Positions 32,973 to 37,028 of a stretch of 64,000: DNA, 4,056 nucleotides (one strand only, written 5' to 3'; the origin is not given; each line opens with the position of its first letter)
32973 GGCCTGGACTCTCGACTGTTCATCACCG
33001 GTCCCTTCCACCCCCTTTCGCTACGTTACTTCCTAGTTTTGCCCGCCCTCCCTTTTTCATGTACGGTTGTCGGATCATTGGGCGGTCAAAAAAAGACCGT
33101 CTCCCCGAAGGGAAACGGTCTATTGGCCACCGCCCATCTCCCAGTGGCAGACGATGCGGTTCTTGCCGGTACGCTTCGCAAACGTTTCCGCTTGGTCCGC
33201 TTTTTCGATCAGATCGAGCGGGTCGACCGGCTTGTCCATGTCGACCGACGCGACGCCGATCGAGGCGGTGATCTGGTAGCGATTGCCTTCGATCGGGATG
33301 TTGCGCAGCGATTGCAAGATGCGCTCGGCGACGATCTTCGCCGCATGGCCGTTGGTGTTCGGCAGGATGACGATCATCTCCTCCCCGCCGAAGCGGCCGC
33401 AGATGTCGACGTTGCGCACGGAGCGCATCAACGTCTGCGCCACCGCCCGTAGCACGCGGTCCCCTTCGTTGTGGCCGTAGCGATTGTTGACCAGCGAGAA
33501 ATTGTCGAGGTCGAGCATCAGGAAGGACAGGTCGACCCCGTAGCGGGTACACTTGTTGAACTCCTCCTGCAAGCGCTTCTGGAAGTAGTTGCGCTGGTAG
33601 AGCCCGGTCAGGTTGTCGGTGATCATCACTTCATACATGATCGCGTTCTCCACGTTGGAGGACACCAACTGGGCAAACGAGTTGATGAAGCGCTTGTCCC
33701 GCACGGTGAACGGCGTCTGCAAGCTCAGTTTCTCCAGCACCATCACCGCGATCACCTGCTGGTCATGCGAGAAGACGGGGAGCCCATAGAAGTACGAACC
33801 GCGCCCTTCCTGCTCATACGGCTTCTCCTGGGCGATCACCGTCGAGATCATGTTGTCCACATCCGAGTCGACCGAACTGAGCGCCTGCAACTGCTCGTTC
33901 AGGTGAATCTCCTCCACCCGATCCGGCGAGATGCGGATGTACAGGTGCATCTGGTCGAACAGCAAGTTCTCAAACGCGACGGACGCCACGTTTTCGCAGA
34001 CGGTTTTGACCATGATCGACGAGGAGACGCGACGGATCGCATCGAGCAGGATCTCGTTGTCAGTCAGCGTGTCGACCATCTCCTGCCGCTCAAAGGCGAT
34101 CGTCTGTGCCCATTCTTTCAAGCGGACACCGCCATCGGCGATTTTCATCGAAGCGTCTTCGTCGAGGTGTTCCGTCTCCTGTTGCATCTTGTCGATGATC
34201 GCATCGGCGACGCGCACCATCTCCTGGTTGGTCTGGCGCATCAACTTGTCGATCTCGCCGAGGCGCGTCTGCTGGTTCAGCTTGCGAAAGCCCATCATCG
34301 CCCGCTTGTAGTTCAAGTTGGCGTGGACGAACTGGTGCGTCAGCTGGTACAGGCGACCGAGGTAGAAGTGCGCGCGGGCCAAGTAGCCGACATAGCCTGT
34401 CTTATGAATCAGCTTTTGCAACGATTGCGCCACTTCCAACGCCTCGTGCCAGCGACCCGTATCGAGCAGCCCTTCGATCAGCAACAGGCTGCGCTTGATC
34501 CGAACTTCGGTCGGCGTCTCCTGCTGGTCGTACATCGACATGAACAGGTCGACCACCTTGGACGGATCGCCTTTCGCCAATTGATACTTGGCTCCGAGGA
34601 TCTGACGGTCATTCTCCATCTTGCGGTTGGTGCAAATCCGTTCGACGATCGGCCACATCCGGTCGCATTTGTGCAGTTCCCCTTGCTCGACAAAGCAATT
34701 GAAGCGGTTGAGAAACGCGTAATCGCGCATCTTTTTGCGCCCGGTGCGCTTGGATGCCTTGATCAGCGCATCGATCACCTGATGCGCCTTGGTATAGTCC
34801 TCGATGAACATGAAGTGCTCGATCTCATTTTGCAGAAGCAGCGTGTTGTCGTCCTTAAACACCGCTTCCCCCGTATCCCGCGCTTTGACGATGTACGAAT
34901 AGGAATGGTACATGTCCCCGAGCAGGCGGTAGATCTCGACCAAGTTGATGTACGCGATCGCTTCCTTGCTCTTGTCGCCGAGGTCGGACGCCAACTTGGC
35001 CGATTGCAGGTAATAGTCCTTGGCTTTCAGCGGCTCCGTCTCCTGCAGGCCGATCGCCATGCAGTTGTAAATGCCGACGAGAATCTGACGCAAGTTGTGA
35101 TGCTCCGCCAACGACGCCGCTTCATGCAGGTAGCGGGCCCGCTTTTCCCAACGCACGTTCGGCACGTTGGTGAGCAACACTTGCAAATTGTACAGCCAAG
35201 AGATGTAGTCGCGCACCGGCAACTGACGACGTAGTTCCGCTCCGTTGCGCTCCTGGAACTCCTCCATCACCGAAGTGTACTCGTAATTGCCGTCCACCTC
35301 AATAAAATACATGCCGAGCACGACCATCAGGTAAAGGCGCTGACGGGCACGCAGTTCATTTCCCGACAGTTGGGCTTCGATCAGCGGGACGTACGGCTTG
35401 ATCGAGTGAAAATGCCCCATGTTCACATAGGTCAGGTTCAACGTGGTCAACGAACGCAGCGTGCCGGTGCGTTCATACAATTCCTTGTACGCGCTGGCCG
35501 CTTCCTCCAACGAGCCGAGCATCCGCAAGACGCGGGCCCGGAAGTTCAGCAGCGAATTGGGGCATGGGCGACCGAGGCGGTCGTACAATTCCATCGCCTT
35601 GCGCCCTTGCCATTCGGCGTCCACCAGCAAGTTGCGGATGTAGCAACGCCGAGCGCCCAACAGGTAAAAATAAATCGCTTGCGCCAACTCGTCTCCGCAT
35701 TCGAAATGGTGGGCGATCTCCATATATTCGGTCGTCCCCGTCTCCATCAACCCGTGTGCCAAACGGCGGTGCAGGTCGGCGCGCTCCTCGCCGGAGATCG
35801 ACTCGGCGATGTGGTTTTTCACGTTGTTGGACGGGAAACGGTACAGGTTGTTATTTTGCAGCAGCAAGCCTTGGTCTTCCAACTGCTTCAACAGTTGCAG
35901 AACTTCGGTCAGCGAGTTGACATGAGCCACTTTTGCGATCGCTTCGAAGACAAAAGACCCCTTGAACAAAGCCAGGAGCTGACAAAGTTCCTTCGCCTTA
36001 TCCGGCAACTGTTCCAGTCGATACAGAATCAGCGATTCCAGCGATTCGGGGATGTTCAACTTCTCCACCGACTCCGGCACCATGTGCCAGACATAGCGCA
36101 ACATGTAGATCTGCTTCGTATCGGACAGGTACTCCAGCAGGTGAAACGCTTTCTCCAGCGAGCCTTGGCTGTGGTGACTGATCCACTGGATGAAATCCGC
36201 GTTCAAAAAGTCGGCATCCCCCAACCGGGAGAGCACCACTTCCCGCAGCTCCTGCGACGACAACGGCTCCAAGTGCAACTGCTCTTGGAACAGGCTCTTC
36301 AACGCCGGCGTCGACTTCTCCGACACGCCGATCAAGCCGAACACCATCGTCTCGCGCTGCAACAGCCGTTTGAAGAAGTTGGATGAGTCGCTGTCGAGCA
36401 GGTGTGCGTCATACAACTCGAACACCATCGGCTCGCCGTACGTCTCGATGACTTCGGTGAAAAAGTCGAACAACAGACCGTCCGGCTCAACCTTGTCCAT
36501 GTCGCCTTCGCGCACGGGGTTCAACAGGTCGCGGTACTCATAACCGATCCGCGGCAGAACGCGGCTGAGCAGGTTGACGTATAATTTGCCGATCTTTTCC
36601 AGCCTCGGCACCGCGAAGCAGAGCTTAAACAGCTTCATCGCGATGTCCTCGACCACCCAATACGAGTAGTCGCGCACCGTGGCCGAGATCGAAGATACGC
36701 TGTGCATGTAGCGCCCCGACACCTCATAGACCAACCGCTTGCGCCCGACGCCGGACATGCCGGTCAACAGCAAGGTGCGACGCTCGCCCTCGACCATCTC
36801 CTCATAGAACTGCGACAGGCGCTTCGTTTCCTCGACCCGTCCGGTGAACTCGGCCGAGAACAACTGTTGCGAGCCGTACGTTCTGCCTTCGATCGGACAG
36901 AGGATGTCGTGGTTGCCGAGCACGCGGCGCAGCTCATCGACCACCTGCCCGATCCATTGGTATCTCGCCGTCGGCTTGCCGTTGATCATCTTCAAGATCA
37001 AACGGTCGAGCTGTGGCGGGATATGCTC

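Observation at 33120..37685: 1521-aa pseudokinase / degenerate STAND-like NTPase / TPR / GAF diguanylate cyclase beside the Pel operon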

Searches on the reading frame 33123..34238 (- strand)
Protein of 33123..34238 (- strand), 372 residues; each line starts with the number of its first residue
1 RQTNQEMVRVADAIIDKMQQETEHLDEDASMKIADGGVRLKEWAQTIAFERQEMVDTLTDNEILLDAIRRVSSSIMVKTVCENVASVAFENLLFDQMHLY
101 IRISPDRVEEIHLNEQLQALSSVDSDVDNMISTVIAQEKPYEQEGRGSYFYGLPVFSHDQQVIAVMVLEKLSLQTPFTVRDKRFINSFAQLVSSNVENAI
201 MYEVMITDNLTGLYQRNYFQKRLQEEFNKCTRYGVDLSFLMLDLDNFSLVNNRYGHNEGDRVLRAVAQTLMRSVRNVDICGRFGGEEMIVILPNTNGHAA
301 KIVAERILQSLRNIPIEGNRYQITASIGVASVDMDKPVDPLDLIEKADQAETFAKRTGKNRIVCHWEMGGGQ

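Call 45: predict_structure(alignment_id=A2)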
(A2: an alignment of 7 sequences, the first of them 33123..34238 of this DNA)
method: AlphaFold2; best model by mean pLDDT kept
length: 372 residues; sequences in the alignment: 7
mean_pLDDT: 68.3   pTM: 0.47
mean pLDDT of the five models: 68.3, 66.3, 64.6, 63.8, 50.7
residues with pLDDT >= 90: 12; 70-90: 172; 50-70: 154; < 50: 34
segments of 3 or more residues with pLDDT < 50: 57-73, 208-213, 367-372
pLDDT, mean of each block of 10 residues (from residue 1): 62 71 67 72 68 51 36 55 72 80 75 83 82 90 86 81 86 72 76 65 52 58 71 73 72 68 74 70 61 77 81 68 69 55 57 54 44 28
secondary structure, 60 per line:
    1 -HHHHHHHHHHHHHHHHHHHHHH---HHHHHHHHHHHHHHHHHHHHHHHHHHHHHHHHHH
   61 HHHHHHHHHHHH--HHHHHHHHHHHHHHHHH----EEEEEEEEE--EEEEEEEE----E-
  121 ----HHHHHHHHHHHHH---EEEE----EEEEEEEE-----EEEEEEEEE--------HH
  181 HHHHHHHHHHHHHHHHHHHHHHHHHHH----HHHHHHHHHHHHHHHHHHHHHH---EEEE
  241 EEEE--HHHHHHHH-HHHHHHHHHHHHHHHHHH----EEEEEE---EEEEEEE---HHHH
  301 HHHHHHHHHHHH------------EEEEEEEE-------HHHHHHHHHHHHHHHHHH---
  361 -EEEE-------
elements in order: H2-23 H27-72 H75-91 E96-104 E107-114 H125-137 E141-144 E149-156 E162-170 H179-207 H212-233 E237-244 H247-254 H256-273 E278-283 E287-293 H297-312 E325-332 H340-357 E362-365

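Call 50: fold_search(model_id=the predicted structure, library=pdb)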
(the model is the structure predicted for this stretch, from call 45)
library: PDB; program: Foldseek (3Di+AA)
matches with E <= 10: 1373; with E <= 0.001: 139
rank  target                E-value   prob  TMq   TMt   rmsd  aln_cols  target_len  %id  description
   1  6et7_A                8.9e-13  1.00  0.37  0.22  30.2       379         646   18  Activated heterodimer of the bacteriophytochrome regulated diguanylyl cyclase variant - S505V A526V - from Idiomarina  (released 2018-06-13)
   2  5llw_B                9.4e-13  1.00  0.37  0.21  30.0       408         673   17  Bacteriophytochrome activated diguanylyl cyclase from Idiomarina species A28L (released 2017-03-15)
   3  5llw_A                3.6e-12  1.00  0.37  0.21  31.7       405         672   16  Bacteriophytochrome activated diguanylyl cyclase from Idiomarina species A28L (released 2017-03-15)
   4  5llx_A                2.5e-11  1.00  0.36  0.21  31.7       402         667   17  Bacteriophytochrome activated diguanylyl cyclase from Idiomarina species A28L with GTP bound (released 2017-03-15)
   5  4zmu_B                3.0e-11  1.00  0.37  0.40  11.8       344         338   18  Dcsbis, a diguanylate cyclase from Pseudomonas aeruginosa (released 2016-05-04)
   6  4zmu_A                5.8e-11  1.00  0.38  0.41  12.4       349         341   17  Dcsbis, a diguanylate cyclase from Pseudomonas aeruginosa (released 2016-05-04)
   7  7e6g_A                8.6e-11  1.00  0.37  0.51  11.5       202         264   28  Crystal structure of diguanylate cyclase SiaD in complex with its activator SiaC from Pseudomonas aeruginosa (released 2021-09-22)
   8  5llx_B                1.7e-10  1.00  0.36  0.21  33.6       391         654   18  Bacteriophytochrome activated diguanylyl cyclase from Idiomarina species A28L with GTP bound (released 2017-03-15)
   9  6et7_B                2.3e-10  1.00  0.36  0.21  33.9       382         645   17  Activated heterodimer of the bacteriophytochrome regulated diguanylyl cyclase variant - S505V A526V - from Idiomarina  (released 2018-06-13)
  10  5xgb                  1.0e-09  1.00  0.38  0.27  14.3       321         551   19  Crystal structure of the PAS-GGDEF-EAL domain of PA0861 from Pseudomonas aeruginosa (released 2017-12-20)
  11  7e6g_B                1.2e-09  1.00  0.38  0.53  32.5       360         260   20  Crystal structure of diguanylate cyclase SiaD in complex with its activator SiaC from Pseudomonas aeruginosa (released 2021-09-22)
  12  6eib_D                1.6e-09  1.00  0.38  0.85   2.2       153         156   32  Structure of the active GGEEF domain of a diguanylate cyclase from Vibrio cholerae. (released 2018-10-10)
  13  3ign                  1.8e-09  1.00  0.37  0.77   2.7       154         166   32  Crystal Structure of the GGDEF domain from Marinobacter aquaeolei diguanylate cyclase complexed with c-di-GMP - Northeas (released 2009-08-11)
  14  9bgv_A                2.3e-09  1.00  0.35  0.18  17.5       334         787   16  DosP R97A straight form (released 2024-11-20)
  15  6eib_C                3.0e-09  1.00  0.37  0.83   2.0       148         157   32  Structure of the active GGEEF domain of a diguanylate cyclase from Vibrio cholerae. (released 2018-10-10)
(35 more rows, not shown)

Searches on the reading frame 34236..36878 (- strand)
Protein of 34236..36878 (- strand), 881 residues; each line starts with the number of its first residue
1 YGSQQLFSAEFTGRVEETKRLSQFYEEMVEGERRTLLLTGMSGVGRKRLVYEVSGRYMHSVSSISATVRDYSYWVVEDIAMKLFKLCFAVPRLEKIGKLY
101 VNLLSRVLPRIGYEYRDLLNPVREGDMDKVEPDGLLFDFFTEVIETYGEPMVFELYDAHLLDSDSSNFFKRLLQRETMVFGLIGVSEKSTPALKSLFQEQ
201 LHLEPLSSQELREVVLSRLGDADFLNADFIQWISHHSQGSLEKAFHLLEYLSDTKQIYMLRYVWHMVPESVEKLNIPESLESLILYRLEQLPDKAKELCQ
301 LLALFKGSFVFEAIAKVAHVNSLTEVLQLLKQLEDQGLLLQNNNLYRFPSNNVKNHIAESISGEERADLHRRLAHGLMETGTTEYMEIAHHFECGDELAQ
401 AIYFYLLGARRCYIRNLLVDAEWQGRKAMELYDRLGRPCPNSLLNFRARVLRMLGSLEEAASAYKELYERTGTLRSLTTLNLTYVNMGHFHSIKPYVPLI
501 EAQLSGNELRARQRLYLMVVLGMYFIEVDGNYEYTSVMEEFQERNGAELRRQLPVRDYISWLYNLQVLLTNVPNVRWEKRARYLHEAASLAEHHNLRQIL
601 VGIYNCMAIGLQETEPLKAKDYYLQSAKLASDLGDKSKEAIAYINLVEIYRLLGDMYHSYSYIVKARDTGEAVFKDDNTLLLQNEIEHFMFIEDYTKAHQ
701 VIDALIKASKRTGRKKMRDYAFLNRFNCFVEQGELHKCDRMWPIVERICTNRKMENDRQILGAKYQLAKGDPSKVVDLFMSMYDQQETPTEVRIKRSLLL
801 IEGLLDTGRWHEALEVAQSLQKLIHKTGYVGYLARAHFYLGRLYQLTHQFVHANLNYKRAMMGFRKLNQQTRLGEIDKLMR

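Call 61: search_solved_structures(query=A4, max_evalue=1, show_alignments=2)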
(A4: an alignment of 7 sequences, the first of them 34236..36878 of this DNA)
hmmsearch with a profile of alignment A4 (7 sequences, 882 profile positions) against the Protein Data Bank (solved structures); distinct sequences matched with E-value up to 1: 11.
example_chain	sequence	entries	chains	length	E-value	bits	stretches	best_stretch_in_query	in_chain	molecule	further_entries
5a6c_A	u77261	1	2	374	2e-07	32.4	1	616-687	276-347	G-PROTEIN-SIGNALING MODULATOR 2, AFADIN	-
6hc2_A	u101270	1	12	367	1.1e-06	30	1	616-674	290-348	G-protein-signaling modulator 2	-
3sf4_A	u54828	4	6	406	1.6e-06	29.5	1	614-674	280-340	G-protein-signaling modulator 2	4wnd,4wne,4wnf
4wng_A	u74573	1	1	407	1.7e-06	29.4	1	614-674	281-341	G-protein-signaling modulator 2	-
3ro2_A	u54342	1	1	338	1.4e-05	26.4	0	616-674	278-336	G-protein-signaling modulator 2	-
4g2v_A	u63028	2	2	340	1.4e-05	26.3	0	616-674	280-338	G-protein-signaling modulator 2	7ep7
3ro3_A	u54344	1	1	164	2.1e-05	25.8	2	630-672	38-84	G-protein-signaling modulator 2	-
4jhr_A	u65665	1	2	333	0.00049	21.2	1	616-674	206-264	G-protein-signaling modulator 2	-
5a7d_B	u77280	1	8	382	0.0051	17.9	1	618-674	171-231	PINS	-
4a1s_A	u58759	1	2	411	0.01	16.9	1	618-683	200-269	PARTNER OF INSCUTEABLE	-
4hs2_A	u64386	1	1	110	0.48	11.4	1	186-242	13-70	Speckle-type POZ protein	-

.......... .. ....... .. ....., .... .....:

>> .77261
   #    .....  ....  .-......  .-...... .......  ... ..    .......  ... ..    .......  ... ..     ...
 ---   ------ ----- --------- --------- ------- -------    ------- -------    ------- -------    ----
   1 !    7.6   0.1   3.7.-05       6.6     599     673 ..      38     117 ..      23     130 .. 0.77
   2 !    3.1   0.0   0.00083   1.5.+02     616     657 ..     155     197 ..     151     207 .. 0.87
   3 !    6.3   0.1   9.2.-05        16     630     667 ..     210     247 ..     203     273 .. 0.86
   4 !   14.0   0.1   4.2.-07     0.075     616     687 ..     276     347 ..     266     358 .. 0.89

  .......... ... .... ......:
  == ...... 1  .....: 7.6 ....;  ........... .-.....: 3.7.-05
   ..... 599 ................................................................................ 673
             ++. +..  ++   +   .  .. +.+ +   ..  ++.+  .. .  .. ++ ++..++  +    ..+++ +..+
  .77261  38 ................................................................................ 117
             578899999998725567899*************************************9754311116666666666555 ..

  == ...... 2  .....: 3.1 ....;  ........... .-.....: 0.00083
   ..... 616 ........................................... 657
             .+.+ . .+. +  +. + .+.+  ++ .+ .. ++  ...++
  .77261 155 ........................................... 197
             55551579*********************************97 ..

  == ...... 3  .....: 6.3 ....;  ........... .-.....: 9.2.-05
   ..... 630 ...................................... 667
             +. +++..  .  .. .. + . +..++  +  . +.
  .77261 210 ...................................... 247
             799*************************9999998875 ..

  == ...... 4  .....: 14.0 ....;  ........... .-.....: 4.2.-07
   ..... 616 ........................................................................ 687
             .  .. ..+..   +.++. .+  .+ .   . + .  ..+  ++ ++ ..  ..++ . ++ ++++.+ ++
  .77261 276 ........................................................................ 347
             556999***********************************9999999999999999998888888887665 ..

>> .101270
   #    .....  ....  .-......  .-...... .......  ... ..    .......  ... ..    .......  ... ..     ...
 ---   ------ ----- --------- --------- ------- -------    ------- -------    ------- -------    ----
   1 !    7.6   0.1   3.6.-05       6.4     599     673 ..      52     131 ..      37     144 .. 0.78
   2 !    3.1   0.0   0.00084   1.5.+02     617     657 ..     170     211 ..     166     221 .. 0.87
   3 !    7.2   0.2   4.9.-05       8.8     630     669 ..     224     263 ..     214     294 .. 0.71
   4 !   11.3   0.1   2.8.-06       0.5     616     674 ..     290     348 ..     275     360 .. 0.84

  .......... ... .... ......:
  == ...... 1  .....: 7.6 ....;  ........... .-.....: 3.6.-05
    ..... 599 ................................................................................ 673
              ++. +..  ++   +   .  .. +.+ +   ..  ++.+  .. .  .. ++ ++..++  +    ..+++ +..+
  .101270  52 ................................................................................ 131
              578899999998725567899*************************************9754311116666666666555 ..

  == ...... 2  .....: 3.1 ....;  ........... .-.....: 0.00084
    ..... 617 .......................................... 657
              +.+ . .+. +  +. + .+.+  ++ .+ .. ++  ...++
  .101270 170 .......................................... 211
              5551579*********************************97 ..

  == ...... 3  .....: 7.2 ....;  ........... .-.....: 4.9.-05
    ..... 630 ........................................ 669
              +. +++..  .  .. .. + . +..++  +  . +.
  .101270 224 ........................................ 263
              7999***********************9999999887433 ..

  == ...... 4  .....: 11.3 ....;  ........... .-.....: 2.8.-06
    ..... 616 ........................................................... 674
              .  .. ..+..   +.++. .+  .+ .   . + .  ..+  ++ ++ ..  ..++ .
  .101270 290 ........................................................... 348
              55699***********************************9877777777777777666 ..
